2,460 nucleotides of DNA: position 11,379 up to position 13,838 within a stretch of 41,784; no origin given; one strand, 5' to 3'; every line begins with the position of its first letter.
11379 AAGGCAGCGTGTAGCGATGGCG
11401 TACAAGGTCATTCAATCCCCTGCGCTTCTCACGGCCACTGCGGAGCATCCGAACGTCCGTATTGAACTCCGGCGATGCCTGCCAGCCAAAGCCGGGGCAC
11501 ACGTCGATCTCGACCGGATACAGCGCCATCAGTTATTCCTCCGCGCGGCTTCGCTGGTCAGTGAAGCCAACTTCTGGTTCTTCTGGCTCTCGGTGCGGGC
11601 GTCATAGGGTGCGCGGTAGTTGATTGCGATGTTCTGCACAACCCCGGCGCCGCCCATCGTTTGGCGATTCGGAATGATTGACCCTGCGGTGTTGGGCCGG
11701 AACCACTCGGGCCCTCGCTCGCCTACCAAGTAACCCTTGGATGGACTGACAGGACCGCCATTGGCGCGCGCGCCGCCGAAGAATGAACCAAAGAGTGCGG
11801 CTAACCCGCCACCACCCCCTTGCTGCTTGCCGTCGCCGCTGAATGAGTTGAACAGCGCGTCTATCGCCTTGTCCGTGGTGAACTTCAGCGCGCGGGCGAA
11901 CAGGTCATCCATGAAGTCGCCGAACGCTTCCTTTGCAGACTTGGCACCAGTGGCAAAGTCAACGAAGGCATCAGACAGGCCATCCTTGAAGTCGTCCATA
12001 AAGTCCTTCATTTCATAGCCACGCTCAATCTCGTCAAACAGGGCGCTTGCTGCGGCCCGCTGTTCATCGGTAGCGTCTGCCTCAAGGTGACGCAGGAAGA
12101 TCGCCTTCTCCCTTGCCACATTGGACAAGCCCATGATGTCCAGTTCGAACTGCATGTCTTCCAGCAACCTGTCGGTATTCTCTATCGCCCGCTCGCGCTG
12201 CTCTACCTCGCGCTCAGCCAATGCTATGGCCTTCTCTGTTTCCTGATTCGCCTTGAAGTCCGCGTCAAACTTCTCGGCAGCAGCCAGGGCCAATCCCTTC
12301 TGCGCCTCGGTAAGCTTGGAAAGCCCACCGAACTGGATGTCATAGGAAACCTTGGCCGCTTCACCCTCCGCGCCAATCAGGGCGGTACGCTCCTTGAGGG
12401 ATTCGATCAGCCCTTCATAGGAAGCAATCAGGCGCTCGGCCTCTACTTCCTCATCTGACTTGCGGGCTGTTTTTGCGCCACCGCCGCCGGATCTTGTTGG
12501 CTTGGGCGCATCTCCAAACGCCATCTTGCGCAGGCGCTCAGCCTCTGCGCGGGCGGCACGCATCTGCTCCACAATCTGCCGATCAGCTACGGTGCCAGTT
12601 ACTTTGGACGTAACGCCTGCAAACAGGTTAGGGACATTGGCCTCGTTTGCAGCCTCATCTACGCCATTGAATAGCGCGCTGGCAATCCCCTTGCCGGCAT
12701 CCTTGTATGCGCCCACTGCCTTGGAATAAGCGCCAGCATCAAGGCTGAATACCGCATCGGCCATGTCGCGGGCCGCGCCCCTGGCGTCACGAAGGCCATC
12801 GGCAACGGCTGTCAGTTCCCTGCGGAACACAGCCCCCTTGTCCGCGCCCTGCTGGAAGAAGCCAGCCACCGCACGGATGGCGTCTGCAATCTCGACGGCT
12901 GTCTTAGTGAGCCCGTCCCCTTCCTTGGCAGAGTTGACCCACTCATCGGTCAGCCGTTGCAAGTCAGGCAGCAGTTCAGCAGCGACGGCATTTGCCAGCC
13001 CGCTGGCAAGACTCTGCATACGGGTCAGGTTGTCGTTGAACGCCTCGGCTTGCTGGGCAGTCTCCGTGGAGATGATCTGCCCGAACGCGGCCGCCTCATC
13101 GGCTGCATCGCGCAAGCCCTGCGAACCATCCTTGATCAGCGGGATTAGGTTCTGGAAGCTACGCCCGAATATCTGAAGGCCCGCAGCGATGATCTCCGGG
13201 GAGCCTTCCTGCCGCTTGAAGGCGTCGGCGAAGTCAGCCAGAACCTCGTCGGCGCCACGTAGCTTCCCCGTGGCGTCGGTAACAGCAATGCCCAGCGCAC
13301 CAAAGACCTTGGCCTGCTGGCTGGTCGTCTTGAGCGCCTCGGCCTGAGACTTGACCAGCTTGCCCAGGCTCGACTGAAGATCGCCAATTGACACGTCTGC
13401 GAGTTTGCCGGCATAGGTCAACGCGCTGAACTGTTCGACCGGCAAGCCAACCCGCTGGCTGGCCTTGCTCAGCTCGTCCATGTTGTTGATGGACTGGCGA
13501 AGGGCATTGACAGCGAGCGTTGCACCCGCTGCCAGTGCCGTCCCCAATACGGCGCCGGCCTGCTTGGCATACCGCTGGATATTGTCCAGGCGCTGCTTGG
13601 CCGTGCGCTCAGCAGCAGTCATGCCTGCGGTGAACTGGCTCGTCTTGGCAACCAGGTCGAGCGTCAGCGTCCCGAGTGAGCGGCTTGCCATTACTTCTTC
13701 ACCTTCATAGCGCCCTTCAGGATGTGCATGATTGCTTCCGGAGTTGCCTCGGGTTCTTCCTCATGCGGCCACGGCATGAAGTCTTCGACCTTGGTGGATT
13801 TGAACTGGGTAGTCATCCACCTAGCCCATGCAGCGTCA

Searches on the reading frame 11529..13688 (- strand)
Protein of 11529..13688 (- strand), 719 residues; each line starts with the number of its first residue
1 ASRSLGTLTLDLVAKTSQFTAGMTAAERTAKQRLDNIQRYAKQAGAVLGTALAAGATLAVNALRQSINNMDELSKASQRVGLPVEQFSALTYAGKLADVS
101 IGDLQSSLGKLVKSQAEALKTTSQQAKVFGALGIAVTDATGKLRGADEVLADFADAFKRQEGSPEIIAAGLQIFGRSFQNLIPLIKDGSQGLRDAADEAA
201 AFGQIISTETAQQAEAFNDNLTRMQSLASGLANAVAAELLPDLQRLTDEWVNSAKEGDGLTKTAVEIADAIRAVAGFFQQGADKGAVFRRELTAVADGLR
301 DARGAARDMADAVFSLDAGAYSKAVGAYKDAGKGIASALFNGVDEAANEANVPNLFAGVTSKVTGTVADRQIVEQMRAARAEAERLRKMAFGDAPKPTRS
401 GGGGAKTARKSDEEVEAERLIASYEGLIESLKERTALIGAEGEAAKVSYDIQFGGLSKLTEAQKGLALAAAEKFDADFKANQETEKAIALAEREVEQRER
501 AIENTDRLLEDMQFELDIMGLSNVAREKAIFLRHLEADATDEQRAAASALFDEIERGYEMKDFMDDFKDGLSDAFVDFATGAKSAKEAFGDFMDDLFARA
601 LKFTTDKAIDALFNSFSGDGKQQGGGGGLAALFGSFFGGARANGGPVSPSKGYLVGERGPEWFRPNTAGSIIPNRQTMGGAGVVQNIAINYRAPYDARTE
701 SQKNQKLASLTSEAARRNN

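Call 88: search_protein_families(library=phrogs, max_evalue=0.00001, proteins=[window:11529-13688:-])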
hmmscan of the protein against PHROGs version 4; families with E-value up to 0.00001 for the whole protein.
window:11529-13688:- (719 aa): 16 families
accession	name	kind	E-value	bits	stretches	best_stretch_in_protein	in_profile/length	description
phrog_13338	-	unknown function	4.2e-47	161.9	1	19-425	12-386/903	-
phrog_8462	-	tail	1.1e-42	147.7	1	9-276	17-271/672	tail length tape measure protein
phrog_2854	-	tail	4.6e-40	139.1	1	1-501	2-513/855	tail length tape measure protein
phrog_8125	-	tail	1.5e-30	107.8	1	39-277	66-302/578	tail length tape measure protein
phrog_9483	-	tail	3.8e-29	102.7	1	6-504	5-476/657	tail length tape measure protein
phrog_10574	-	tail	7.2e-25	88.8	1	471-685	358-587/640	tail length tape measure protein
phrog_2276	-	tail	2.4e-22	80.4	1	15-282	51-312/673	tail length tape measure protein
phrog_1538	-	tail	6.3e-21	75.8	1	21-709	95-786/811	tail length tape measure protein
phrog_9388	-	unknown function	3.1e-16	60.3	1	29-274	23-263/615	-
phrog_8892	-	tail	7.2e-16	59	1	197-699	216-703/752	tail length tape measure protein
phrog_33680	-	unknown function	5.4e-14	52.2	1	71-241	321-491/726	-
phrog_30701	-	unknown function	2.7e-13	51.1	1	593-693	62-163/188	-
phrog_12506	-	tail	1.1e-09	39.1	1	41-159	30-150/218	tail length tape measure protein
phrog_3824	-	unknown function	2.2e-09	37.8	1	22-158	37-172/750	-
phrog_3981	-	tail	5.5e-09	36.7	1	13-256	8-251/584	tail length tape measure protein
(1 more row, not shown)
